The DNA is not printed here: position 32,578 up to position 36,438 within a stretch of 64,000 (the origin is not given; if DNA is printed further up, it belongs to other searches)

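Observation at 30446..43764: Co-directional block of four sensor-PP2C phosphatases flanking a T9SS SprB-repeat adhesin: candidate surface-adhesin signalling module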

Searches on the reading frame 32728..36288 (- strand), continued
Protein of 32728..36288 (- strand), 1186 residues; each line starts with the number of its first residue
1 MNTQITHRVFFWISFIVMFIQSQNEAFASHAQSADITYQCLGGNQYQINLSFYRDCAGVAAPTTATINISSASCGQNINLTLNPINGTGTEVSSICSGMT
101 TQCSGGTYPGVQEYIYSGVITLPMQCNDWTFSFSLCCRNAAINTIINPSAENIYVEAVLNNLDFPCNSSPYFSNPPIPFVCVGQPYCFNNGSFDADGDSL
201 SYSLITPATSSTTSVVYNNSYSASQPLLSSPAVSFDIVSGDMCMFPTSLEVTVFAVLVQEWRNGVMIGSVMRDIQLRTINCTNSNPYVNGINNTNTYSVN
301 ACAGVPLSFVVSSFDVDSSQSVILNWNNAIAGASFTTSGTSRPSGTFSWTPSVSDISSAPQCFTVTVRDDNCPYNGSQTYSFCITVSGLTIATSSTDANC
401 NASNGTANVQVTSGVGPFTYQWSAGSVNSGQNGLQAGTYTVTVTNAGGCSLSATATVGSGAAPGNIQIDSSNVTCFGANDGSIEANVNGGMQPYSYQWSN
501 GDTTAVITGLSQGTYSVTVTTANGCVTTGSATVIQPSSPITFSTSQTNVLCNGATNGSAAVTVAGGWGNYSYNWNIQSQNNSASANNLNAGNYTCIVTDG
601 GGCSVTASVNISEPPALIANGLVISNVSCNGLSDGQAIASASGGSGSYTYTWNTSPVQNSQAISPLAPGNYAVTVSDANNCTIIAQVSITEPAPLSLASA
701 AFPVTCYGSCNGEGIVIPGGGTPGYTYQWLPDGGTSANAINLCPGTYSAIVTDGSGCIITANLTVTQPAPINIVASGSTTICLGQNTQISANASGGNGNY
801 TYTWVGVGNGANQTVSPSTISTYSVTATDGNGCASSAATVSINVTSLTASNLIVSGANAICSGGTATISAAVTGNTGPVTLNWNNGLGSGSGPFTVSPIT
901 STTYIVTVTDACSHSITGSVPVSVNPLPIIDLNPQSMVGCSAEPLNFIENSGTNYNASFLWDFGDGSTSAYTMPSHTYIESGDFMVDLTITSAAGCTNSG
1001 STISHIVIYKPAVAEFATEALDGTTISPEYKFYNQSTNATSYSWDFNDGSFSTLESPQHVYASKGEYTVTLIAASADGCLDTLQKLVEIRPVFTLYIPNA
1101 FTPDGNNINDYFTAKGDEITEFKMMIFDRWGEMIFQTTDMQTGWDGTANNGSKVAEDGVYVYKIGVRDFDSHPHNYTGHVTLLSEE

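Call 23: find_related_loci(query=window:32728-36288:-, collection=genome_contigs, flank=10000)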
Query window:32728-36288:- (1186 aa) in genome_contigs; peptide patterns used: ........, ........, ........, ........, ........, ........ (x = any residue, [..] = any of these).
79 stretches matched a pattern; 63 encode a relative of the query (tblastn E <= 1e-3); 62 distinct loci.
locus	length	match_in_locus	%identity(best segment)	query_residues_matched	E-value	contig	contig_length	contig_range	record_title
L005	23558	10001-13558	68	1-1186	0e+0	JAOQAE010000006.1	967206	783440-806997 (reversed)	MAG: Bacteroidetes bacterium isolate RYN_274 scaffold_3900863, whole genome shotgun sequence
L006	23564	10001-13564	63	1-1186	0e+0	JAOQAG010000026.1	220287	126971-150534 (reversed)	MAG: Bacteroidetes bacterium isolate RYN_276 scaffold_1586308, whole genome shotgun sequence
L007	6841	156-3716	61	1-1186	0e+0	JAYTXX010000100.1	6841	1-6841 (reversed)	MAG: Bacteroidota bacterium isolate GFS_6009 GFS_6009_99, whole genome shotgun sequence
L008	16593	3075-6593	60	14-1185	0e+0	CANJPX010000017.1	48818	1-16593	MAG: Bacteroidetes bacterium isolate RH-23may17-678 genome assembly, contig: RH-23may17-C4978, whole genome shotgun sequ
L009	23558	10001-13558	66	1-1186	0e+0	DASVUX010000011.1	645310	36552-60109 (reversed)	MAG TPA_asm: Bacteroidia bacterium isolate SMAG_U3328 k141_490090, whole genome shotgun sequence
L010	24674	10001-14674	39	9-1160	1e-167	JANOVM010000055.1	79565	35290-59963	MAG: Bacteroidota bacterium isolate VAR_35_metabat_627 VAR_35_k141_4161013, whole genome shotgun sequence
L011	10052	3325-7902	38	346-1183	4e-136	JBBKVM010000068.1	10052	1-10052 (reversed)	MAG: Bacteroidia bacterium isolate metabat_bins.79 k119_43088, whole genome shotgun sequence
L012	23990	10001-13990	38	289-1184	4e-134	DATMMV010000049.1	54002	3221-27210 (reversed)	MAG TPA_asm: Bacteroidia bacterium isolate SMAG_U12833 k141_4183488, whole genome shotgun sequence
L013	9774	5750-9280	34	294-1183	1e-126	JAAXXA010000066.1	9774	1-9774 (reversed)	MAG: Bacteroidetes bacterium isolate W9_Combined_metabat2_052 W9_Combined_metabat2_052_NODE_4032, whole genome shotgun s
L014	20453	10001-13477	60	14-1185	0e+0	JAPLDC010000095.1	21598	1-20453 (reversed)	MAG: Bacteroidetes bacterium isolate LacPavin_0920_WC57_MAG_35_7 LacPavin_0920_WC57_scaffold_466381, whole genome shotgu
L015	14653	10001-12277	35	438-1183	8e-113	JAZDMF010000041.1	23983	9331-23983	MAG: Bacteroidota bacterium isolate MEGAHIT-group-0.638 k141_19253947, whole genome shotgun sequence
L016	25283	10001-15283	38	387-1184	9e-110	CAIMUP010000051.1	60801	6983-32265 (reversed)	MAG: uncultured Bacteroidetes bacterium isolate Umea1_bin-1585 genome assembly, contig: bin-1585:051/143, whole genome s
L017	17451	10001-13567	33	278-1183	8e-106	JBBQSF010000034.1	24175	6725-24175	MAG: Bacteroidales bacterium isolate Co_metawrap_1733 Cmw_1733_k141_29137763_length_24175_cov_38.9937, whole genome shot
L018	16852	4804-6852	36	350-1184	2e-93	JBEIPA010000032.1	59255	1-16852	MAG: Flavobacteriales bacterium isolate Sample-106-S6-bin-32 Sample_106_S6-bin_32-k141_2401966, whole genome shotgun seq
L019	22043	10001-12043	33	513-1183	7e-81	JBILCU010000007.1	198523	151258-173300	MAG: Bacteroidia bacterium isolate ME2016-06-30_3300036399_group7_bin206 Rohwer_bin408_scaffold_19_c1, whole genome shot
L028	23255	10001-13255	29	337-1186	4e-52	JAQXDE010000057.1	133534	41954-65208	MAG: Saprospiraceae bacterium isolate cluster4_bin.60 k119_223693, whole genome shotgun sequence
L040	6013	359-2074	29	509-1186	4e-24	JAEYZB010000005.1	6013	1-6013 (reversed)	MAG: Bacteroidetes bacterium isolate OH_CBlB_74 k127_3024306, whole genome shotgun sequence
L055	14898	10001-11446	23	592-1186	2e-13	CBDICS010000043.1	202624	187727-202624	MAG: Saprospiraceae bacterium isolate a23b7677-c5c3-4575-ba98-54ad289a6580 genome assembly, contig: contig_43, whole gen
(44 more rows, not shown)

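Call 27: find_encoding_contigs(protein=P0118, flank=10000, max_places=1)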
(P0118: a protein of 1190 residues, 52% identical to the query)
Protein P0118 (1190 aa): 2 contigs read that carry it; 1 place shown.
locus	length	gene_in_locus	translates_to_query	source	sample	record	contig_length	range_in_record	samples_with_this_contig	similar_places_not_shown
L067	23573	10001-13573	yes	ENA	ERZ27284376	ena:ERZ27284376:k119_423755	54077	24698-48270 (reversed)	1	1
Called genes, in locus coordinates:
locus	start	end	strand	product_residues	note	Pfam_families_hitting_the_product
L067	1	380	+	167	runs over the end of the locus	-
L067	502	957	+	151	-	-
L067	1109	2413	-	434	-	PF00324:AA_permease, PF13520:AA_permease_2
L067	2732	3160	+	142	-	PF02566:OsmC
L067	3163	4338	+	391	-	PF01053:Cys_Met_Meta_PP, PF00155:Aminotran_1_2 (weak)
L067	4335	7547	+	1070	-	PF07495:Y_Y_Y, PF07228:SpoIIE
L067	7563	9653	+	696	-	PF28559:TPR_SusR, PF14938:SNAP, PF17874:TPR_MalT, PF13424:TPR_12, PF00515:TPR_1, PF13374:TPR_10, PF13424:TPR_12, PF07228:SpoIIE, +11 more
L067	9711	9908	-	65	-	-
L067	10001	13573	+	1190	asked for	PF18962:Por_Secre_tail (faint), PF13573:SprB, PF00801:PKD (weak), PF18911:PKD_4, PF00801:PKD, PF18911:PKD_4, PF13585:CHU_C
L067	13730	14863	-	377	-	-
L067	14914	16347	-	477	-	PF02789:Peptidase_M17_N (weak), PF00883:Peptidase_M17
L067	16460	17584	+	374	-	PF04055:Radical_SAM, PF19288:CofH_C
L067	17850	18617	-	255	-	-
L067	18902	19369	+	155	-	-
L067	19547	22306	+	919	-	PF13585:CHU_C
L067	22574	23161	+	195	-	PF00677:Lum_binding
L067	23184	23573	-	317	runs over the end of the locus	PF02219:MTHFR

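Call 28: find_encoding_contigs(protein=P0072, flank=10000, max_places=1)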
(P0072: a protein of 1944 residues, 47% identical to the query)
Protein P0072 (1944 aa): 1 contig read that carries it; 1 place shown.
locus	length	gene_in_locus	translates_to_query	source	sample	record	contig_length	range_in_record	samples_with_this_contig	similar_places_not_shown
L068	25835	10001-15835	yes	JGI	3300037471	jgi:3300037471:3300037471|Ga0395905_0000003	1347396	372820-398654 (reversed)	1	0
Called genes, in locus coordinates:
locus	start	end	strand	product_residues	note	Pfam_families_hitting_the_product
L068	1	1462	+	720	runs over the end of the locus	PF10459:Peptidase_S46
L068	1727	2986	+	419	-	PF00994:MoCF_biosynth, PF18146:CinA_KH, PF02464:CinA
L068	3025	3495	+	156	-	PF00903:Glyoxalase, PF22677:Ble-like_N (weak)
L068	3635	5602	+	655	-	PF06505:XylR_N (weak), PF02830:V4R, PF00512:HisKA, PF02518:HATPase_c, PF00072:Response_reg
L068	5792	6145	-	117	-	PF04237:YjbR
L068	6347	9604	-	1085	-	PF00930:DPPIV_N (faint), PF26549:Tricorn_N, PF26550:Tricorn_2nd, PF07676:PD40 (weak), PF26549:Tricorn_N, PF01979:Amidohydro_1, PF07969:Amidohydro_3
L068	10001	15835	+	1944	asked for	PF23585:DUF7137 (faint), PF06832:BiPBP_C (faint), PF13573:SprB, PF00801:PKD, PF18911:PKD_4, PF13585:CHU_C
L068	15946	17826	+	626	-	PF19081:Ig_7 (faint), PF21471:Reelin_subrepeat-B (faint), PF02012:BNR (faint), PF13585:CHU_C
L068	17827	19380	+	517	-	PF11751:PorP_SprF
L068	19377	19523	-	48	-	-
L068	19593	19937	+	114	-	PF01197:Ribosomal_L31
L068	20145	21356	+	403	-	PF08442:ATP-grasp_2, PF24948:Citrate_synth_N, PF00549:Ligase_CoA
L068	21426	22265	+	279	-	PF13568:OMP_b-brl_2 (weak)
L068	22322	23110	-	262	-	PF02582:DUF155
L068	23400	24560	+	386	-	PF08448:PAS_4 (weak), PF13426:PAS_9, PF07228:SpoIIE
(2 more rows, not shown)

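Call 29: find_encoding_contigs(protein=P0098, flank=10000, max_places=1)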
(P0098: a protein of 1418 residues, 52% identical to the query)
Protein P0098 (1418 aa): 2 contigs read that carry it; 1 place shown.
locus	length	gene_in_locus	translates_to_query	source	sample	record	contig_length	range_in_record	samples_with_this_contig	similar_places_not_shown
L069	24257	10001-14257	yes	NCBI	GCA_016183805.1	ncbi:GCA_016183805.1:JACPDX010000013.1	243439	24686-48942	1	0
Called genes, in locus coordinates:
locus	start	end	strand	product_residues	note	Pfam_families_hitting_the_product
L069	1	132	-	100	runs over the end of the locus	-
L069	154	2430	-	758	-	PF23310:TPR_27 (faint), PF08238:Sel1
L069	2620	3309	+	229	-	-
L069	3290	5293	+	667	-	PF00890:FAD_binding_2, PF03486:HI0933_like (faint), PF02910:Succ_DH_flav_C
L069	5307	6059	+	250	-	PF13085:Fer2_3, PF13187:Fer4_9 (faint), PF13183:Fer4_8, PF12838:Fer4_7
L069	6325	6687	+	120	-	PF13380:CoA_binding_2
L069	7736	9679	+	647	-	PF13620:CarboxypepD_reg, PF13715:CarbopepD_reg_2, PF17210:SdrD_B, PF12450:vWF_A, PF00092:VWA, PF13519:VWA_2, PF13768:VWA_3, PF12034:YfbK_C, +2 more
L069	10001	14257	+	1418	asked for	PF13573:SprB (weak), PF06832:BiPBP_C (faint), PF13573:SprB, PF00801:PKD (weak), PF18911:PKD_4, PF00801:PKD (weak), PF13585:CHU_C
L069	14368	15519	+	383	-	PF00398:RrnaAD (faint), PF13679:Methyltransf_32, PF05206:TRM13 (faint), PF13847:Methyltransf_31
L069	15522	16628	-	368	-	PF14520:HHH_5 (weak), PF02481:DNA_processg_A, PF17782:WHD_DprA (weak)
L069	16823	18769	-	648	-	PF02518:HATPase_c, PF00204:DNA_gyraseB, PF01751:Toprim, PF00986:DNA_gyraseB_C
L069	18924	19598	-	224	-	-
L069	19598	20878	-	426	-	PF00579:tRNA-synt_1b, PF22421:SYY_C-terminal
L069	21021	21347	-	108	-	PF03819:MazG, PF12643:MazG-like (weak)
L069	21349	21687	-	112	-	-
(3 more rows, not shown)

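Call 30: find_encoding_contigs(protein=P0117, flank=10000, max_places=1)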
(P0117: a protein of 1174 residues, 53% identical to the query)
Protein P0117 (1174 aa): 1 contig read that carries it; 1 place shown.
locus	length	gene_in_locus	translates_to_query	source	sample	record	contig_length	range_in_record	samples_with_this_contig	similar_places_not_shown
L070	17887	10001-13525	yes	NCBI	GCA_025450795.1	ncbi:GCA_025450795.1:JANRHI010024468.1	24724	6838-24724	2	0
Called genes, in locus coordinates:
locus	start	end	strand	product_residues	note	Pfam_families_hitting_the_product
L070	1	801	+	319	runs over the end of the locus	PF11751:PorP_SprF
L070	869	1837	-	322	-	PF00490:ALAD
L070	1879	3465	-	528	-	PF01379:Porphobil_deam, PF02602:HEM4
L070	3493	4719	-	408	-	PF05201:GlutR_N, PF01488:Shikimate_DH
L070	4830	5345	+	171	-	PF03061:4HBT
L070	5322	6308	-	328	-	PF01075:Glyco_transf_9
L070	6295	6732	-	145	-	-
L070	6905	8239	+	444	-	PF13638:PIN_4, PF13604:AAA_30 (faint), PF02562:PhoH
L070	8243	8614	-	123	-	PF09345:SiaC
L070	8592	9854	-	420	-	PF19788:DUF6272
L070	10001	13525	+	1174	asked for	PF17963:Big_9 (faint), PF13573:SprB (weak), PF06832:BiPBP_C (faint), PF13573:SprB, PF18911:PKD_4, PF00801:PKD, PF18911:PKD_4, PF13585:CHU_C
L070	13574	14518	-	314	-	PF24827:AstE_AspA_cat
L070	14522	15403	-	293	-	PF18030:Rimk_N, PF14397:ATPgrasp_ST (faint), PF02655:ATP-grasp_3, PF08443:RimK, PF02955:GSH-S_ATP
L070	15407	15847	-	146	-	PF05618:RimB-like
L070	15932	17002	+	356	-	PF01266:DAO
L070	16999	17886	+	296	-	?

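Call 31: find_encoding_contigs(protein=P0109, flank=10000, max_places=1)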
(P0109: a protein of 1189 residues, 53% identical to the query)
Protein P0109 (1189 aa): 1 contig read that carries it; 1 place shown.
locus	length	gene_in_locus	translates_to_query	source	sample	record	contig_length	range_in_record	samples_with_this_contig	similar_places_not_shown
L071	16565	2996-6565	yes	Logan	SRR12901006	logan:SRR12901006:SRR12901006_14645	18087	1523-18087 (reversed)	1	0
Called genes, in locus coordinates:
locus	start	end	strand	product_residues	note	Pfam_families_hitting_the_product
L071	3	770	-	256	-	?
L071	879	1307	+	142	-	PF02566:OsmC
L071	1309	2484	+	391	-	PF01053:Cys_Met_Meta_PP, PF00155:Aminotran_1_2, PF01041:DegT_DnrJ_EryC1 (weak)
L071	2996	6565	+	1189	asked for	PF13573:SprB (weak), PF18962:Por_Secre_tail (faint), PF13573:SprB, PF18911:PKD_4, PF00801:PKD, PF18911:PKD_4, PF13585:CHU_C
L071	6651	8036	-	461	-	-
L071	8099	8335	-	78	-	-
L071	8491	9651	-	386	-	-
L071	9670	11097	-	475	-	PF02789:Peptidase_M17_N (weak), PF00883:Peptidase_M17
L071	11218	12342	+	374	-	PF04055:Radical_SAM, PF19288:CofH_C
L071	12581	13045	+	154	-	-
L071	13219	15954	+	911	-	PF13585:CHU_C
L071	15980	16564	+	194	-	PF00677:Lum_binding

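Call 32: find_encoding_contigs(protein=P0119, flank=10000, max_places=1)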
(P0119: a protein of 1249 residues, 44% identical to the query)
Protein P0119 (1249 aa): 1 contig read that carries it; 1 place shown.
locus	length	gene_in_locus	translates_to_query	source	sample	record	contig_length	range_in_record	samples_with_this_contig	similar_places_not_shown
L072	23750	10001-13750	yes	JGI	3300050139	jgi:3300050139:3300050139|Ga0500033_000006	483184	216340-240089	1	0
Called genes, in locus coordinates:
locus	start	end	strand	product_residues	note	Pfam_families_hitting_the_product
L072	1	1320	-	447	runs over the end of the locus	PF02163:Peptidase_M50, PF00595:PDZ (faint), PF17820:PDZ_6 (faint), PF13180:PDZ_2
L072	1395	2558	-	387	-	PF02670:DXP_reductoisom, PF08436:DXP_redisom_C, PF13288:DXPR_C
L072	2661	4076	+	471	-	PF08309:LVIVD, PF18962:Por_Secre_tail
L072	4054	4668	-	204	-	PF02527:GidB, PF13847:Methyltransf_31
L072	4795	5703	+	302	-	PF13201:PCMD (faint), PF18962:Por_Secre_tail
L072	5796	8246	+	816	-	PF13620:CarboxypepD_reg, PF13715:CarbopepD_reg_2, PF07715:Plug, PF00593:TonB_dep_Rec_b-barrel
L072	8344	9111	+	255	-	PF05690:ThiG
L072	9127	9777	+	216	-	PF00753:Lactamase_B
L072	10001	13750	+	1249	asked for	PF13573:SprB, PF00801:PKD, PF18911:PKD_4, PF00801:PKD (weak), PF18911:PKD_4, PF13585:CHU_C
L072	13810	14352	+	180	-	PF12867:DinB_2, PF11716:MDMPI_N (weak)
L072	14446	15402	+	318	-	PF02219:MTHFR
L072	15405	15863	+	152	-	PF00383:dCMP_cyt_deam_1, PF14437:MafB19-deam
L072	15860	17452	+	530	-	PF22694:CtpB_N-like, PF13180:PDZ_2 (weak), PF17820:PDZ_6, PF03572:Peptidase_S41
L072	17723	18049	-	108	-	-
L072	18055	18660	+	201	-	PF00081:Sod_Fe_N, PF02777:Sod_Fe_C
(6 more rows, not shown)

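Call 34: search_protein_families(library=pfam, proteins=[L070:8243-8614:-, L070:8592-9854:-], max_evalue=0.1)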
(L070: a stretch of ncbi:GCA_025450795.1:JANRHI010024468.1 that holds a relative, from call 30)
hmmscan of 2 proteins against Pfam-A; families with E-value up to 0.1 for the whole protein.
L070:8243-8614:- (123 aa): 4 families
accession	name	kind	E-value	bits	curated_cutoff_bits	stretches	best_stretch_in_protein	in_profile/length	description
PF09345.15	SiaC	-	1.4e-35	122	24.5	1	6-119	1-116/120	SiaC family regulatory phosphoprotein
PF17428.7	DUF5412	-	0.038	14.3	25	1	53-103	42-91/118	Family of unknown function (DUF5412)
PF02652.20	Lactate_perm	-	0.054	12.7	27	1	37-74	423-460/522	L-lactate permease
PF24630.1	PIN_TASOR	-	0.073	13.3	27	1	65-111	9-53/141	TASOR PIN domain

L070:8592-9854:- (420 aa): 1 family
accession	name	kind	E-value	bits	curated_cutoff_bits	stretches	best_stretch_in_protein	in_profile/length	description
PF19788.4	DUF6272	-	7.8e-66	220.2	26.6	2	85-211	2-134/134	Family of unknown function (DUF6272)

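Call 35: search_solved_structures(query=L070:8592-9854:-, max_evalue=1)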
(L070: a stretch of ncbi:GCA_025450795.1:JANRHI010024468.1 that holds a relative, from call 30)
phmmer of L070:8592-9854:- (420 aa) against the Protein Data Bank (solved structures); distinct sequences matched with E-value up to 1: 4.
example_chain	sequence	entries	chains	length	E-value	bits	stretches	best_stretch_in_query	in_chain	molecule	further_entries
6kko_A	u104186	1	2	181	4.2e-08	35.8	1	98-403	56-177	Putative serine phosphatase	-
3ozu_A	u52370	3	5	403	0.75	11.9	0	21-106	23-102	Flavohemoprotein | Flavohemoglobin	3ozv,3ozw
1cqx_A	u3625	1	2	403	0.75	11.9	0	21-106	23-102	FLAVOHEMOPROTEIN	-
8ip8_ba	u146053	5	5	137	0.86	11.7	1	201-250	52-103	40S ribosomal protein eS24 | 40S ribosomal protein S24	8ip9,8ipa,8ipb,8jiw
